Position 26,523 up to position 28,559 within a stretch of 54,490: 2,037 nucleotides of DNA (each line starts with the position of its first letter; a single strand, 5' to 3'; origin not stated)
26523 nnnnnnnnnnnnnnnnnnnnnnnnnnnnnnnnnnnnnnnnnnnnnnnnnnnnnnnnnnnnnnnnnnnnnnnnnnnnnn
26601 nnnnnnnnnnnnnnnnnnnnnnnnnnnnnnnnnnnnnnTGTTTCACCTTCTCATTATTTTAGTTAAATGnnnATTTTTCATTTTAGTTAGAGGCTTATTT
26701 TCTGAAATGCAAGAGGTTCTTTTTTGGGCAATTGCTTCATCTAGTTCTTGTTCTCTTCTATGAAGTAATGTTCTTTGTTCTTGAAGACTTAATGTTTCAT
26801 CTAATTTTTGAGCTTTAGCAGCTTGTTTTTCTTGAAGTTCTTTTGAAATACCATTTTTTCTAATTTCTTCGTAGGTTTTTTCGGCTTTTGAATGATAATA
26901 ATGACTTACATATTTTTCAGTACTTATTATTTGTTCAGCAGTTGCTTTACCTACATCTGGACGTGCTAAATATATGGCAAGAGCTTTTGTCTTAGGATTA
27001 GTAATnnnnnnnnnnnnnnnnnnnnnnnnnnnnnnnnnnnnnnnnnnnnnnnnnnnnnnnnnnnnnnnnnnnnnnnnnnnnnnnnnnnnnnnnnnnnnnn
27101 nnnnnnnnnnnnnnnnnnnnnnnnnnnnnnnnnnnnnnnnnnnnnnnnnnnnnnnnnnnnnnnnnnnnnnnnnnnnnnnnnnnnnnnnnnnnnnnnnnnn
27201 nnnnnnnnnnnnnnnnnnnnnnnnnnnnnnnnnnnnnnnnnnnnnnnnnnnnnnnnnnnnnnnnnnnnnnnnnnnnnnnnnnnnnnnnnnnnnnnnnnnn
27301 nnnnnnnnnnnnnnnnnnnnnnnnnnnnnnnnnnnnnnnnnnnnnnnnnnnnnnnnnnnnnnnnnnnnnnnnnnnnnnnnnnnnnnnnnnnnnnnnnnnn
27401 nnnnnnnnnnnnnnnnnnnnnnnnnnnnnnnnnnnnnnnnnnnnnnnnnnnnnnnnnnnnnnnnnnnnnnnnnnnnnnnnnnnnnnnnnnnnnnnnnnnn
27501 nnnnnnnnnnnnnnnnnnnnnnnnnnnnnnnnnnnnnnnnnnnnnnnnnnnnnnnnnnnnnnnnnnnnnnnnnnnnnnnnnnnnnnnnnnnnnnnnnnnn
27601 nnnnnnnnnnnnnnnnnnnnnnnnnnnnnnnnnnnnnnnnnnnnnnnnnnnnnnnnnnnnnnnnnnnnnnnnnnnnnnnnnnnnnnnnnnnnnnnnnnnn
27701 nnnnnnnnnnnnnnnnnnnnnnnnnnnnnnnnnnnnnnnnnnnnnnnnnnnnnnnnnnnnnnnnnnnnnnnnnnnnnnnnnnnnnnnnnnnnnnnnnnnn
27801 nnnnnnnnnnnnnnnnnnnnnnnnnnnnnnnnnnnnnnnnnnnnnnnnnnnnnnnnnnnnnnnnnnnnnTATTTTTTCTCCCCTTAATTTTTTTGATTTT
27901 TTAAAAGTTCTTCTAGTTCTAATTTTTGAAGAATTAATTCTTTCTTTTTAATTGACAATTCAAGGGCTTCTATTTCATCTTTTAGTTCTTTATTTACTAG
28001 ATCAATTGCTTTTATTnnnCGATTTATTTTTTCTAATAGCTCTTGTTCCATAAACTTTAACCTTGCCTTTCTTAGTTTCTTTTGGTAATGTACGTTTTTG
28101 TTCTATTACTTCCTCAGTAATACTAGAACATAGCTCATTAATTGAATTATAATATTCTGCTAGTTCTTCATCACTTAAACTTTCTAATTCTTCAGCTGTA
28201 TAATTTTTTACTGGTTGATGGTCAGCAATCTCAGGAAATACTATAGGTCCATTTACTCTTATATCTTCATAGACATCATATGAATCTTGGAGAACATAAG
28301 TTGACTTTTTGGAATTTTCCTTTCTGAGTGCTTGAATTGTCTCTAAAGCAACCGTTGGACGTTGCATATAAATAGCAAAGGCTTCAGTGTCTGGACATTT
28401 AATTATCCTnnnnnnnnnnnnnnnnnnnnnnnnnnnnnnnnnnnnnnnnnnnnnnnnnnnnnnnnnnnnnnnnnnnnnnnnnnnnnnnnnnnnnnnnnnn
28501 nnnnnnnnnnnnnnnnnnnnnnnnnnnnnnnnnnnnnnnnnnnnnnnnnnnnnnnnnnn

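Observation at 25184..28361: Every sigma paralog carries a conserved extension beyond region 4.2 that ends in a charged coiled coil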

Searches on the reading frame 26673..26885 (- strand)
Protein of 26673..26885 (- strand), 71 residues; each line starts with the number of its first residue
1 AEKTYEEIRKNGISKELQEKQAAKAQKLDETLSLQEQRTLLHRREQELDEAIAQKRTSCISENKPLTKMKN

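Call 82: find_related_loci(query=A9, collection=metagenome_contigs, flank=5000)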
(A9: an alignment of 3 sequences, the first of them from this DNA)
Query A9 (71 aa) in metagenome_contigs; peptide patterns used: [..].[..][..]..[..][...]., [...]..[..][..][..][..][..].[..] (x = any residue, [..] = any of these).
600 stretches matched a pattern, but none encodes a relative of the query by tblastn (E <= 1e-3).

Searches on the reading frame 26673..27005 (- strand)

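Call 15: search_protein_families(library=pfam, proteins=[window:26673-27005:-], max_evalue=10)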
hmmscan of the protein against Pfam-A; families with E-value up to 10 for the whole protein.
window:26673-27005:- (111 aa): 1 family
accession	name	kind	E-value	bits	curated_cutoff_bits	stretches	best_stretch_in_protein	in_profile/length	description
PF23855.1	DUF7218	-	0.06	14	27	1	40-56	7-23/47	Family of unknown function (DUF7218)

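Call 104: search_protein_families(library=phrogs, proteins=[window:26673-27005:-], max_evalue=0.001)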
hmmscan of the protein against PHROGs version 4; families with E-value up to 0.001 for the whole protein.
window:26673-27005:- (111 aa): 0 families

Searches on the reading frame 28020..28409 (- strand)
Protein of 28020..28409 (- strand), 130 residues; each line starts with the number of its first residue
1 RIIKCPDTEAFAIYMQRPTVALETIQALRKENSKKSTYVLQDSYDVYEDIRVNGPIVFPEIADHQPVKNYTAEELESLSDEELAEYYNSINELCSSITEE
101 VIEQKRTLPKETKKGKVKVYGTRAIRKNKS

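Call 15: search_protein_families(library=pfam, proteins=[window:28020-28409:-], max_evalue=10)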
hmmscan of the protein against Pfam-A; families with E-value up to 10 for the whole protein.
window:28020-28409:- (130 aa): 2 families
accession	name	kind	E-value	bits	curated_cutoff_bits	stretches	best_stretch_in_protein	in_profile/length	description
PF23078.2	HTH_CHD6-9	-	0.066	13.5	27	1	71-108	56-93/105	Chromodomain-helicase-DNA-binding protein 6-9, tri-helical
PF03937.21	Sdh5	-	0.11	12.9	27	1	68-107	20-59/76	Flavinator of succinate dehydrogenase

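Call 104: search_protein_families(library=phrogs, proteins=[window:28020-28409:-], max_evalue=0.001)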
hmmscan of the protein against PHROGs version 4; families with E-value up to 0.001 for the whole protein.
window:28020-28409:- (130 aa): 0 families
